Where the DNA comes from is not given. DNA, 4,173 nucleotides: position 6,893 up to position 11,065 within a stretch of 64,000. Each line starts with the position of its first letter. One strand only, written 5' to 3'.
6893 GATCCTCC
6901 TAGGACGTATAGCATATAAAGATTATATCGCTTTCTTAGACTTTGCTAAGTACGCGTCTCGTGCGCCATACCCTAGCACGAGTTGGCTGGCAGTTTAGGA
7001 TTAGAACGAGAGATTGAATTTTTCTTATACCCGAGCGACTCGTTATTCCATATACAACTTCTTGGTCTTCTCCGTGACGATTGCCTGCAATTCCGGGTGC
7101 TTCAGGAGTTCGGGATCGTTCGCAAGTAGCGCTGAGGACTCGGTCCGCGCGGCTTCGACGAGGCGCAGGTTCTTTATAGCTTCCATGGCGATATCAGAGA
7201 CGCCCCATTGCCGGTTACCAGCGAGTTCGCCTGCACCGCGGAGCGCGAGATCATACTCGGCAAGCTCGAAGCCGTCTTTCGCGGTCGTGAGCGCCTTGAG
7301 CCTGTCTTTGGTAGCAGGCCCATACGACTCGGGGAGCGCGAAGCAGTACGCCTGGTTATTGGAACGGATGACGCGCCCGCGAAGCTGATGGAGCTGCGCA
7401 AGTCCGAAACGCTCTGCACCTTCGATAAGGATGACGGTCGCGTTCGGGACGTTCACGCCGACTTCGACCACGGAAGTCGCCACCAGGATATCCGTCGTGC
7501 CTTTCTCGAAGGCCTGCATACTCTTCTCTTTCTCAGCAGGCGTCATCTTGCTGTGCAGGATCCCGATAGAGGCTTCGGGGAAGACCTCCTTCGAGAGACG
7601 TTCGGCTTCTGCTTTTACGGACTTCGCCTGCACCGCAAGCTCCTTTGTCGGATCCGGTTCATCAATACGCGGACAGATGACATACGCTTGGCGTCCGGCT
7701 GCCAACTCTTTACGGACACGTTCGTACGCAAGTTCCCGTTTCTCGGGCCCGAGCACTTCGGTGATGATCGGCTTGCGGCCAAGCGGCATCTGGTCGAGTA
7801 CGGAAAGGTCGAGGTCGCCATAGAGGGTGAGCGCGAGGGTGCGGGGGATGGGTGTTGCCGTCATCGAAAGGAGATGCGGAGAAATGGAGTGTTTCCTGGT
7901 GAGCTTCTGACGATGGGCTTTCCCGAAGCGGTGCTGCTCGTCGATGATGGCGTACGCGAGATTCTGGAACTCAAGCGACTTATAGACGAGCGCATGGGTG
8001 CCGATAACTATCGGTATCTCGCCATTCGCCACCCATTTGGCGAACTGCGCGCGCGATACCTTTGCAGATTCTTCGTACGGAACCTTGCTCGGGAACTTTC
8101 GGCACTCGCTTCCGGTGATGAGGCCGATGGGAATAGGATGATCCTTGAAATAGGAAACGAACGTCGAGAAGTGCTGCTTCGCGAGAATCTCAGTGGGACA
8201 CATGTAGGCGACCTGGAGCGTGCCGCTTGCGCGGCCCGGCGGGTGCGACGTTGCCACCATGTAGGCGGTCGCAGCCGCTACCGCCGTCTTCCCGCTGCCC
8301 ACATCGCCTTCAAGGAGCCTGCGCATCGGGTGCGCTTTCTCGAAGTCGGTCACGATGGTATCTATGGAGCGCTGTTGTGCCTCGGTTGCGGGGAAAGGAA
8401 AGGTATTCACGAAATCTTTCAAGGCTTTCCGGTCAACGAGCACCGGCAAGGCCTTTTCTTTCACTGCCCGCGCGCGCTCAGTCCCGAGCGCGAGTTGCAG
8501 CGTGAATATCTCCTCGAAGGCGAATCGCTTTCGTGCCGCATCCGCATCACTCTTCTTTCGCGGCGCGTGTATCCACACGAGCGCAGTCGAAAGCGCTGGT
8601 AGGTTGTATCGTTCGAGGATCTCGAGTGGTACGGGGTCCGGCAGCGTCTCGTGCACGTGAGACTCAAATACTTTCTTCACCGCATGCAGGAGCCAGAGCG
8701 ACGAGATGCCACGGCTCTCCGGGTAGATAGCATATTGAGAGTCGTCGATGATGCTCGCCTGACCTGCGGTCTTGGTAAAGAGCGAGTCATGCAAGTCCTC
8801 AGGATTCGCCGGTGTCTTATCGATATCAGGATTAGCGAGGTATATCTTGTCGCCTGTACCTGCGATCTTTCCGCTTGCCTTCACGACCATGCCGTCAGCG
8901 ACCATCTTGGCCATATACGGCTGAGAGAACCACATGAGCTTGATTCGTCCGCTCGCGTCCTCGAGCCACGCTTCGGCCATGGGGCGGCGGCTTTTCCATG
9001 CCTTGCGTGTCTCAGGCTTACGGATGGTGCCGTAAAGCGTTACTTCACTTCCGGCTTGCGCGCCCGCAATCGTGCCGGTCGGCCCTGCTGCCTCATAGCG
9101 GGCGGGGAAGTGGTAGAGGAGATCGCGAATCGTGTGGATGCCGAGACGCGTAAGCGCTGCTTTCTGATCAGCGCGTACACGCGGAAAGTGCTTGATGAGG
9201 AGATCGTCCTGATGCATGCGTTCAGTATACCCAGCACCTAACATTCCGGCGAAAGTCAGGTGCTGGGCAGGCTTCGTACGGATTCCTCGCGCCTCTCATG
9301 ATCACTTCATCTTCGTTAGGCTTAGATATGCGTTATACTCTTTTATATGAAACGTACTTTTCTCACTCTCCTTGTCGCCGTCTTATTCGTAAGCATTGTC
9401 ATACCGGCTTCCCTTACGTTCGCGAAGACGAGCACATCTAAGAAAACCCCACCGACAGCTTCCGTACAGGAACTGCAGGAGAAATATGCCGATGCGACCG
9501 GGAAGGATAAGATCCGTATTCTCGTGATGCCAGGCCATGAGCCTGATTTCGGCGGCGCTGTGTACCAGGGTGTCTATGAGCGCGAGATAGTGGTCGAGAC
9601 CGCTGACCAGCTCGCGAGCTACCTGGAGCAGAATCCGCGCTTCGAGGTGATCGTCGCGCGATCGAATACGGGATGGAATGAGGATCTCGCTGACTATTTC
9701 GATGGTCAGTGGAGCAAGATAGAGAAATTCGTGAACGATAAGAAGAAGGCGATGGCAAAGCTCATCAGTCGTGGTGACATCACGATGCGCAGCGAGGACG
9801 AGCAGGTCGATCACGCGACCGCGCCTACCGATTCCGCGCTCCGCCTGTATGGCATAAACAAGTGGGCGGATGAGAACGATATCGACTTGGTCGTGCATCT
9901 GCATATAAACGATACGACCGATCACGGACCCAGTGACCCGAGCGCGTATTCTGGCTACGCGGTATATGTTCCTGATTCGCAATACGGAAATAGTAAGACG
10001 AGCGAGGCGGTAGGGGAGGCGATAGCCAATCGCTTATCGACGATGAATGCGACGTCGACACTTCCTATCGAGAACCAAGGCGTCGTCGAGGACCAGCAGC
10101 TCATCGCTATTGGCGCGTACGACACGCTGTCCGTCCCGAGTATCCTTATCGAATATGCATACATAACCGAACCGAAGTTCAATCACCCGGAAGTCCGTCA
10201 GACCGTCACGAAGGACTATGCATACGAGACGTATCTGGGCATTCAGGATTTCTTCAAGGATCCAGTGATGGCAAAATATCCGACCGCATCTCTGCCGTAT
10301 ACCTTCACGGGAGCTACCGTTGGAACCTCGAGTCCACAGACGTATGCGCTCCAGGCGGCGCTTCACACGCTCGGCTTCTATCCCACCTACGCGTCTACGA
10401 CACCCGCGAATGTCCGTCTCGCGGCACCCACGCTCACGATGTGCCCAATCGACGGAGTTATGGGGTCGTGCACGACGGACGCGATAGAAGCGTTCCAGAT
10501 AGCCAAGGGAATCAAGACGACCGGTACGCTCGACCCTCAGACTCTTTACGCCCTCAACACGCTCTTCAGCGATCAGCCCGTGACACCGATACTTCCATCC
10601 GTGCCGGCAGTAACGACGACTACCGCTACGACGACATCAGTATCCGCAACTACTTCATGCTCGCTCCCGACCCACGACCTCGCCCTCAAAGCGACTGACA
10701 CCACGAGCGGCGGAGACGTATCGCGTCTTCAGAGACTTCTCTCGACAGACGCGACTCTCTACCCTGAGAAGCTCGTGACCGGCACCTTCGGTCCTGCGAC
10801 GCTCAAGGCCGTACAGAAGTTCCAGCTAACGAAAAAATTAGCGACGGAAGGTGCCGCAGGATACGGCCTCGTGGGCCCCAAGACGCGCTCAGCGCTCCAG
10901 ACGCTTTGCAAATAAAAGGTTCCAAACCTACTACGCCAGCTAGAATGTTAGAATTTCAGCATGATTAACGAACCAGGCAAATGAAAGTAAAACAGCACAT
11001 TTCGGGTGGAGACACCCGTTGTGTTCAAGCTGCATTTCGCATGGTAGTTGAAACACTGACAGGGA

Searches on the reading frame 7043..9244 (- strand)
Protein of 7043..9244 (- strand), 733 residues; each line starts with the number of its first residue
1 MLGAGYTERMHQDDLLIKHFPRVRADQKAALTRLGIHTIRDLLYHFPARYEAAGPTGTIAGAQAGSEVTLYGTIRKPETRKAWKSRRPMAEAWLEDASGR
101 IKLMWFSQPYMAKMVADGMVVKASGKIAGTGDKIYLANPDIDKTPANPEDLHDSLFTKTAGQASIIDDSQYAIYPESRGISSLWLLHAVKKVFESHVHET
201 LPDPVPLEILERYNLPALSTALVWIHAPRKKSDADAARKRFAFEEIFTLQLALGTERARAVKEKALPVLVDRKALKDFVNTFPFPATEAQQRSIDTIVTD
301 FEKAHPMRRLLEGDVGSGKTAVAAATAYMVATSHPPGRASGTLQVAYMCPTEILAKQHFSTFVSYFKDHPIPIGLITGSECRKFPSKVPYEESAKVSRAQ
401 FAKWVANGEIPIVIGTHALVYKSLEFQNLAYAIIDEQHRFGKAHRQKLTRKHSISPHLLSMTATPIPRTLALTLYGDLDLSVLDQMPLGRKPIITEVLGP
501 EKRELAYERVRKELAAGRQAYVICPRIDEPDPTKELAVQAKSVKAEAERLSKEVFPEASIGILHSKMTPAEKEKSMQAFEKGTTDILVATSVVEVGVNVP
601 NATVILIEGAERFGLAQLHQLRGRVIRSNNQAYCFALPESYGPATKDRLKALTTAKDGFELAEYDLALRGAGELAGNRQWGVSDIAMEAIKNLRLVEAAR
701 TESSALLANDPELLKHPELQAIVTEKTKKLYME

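Call 76: search_protein_families(library=pfam, proteins=[window:7043-9244:-], max_evalue=0.01)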
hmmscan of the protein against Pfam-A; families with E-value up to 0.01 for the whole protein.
window:7043-9244:- (733 aa): 8 families
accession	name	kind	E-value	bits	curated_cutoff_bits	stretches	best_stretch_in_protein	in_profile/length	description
PF00270.35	DEAD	-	2.2e-19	70.2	26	1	287-470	1-164/167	DEAD/DEAH box helicase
PF00271.37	Helicase_C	-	2.8e-17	63.4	23.5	1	513-628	9-109/110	Helicase conserved C-terminal domain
PF17191.10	RecG_wedge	-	4.3e-13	49.6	23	1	17-144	2-128/162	RecG wedge domain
PF04851.21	ResIII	-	6.1e-12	46.2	22.5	1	287-465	5-162/164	Type III restriction enzyme, res subunit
PF19833.4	RecG_dom3_C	-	3.2e-08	33.9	26.8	1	656-729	2-75/87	ATP-dependent DNA helicase RecG, domain 3, C-terminal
PF01336.31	tRNA_anti-codon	-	6.4e-07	29.7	27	1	68-141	1-72/75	OB-fold nucleic acid binding domain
PF22590.2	Cas3-like_C_2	-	8.6e-05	23.2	27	1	546-629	18-105/106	CRISPR-associated nuclease/helicase Cas3, C-terminal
PF00176.29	SNF2-rel_dom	-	0.0041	16.7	24.9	1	310-470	21-168/290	SNF2-related domain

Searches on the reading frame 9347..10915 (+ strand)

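Call 88: search_protein_families(library=pfam, proteins=[window:9347-10915:+], max_evalue=0.001)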
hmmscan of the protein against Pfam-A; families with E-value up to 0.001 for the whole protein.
window:9347-10915:+ (522 aa): 3 families
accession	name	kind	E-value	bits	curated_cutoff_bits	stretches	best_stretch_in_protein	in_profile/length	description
PF01471.23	PG_binding_1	-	7.2e-17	61.8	23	2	329-403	2-57/57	Putative peptidoglycan binding domain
PF01520.23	Amidase_3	-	1.9e-15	57.8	27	1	58-300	1-173/174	N-acetylmuramoyl-L-alanine amidase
PF09374.15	PG_binding_3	-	9.1e-06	26.2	24.6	0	460-492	5-33/76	Predicted Peptidoglycan domain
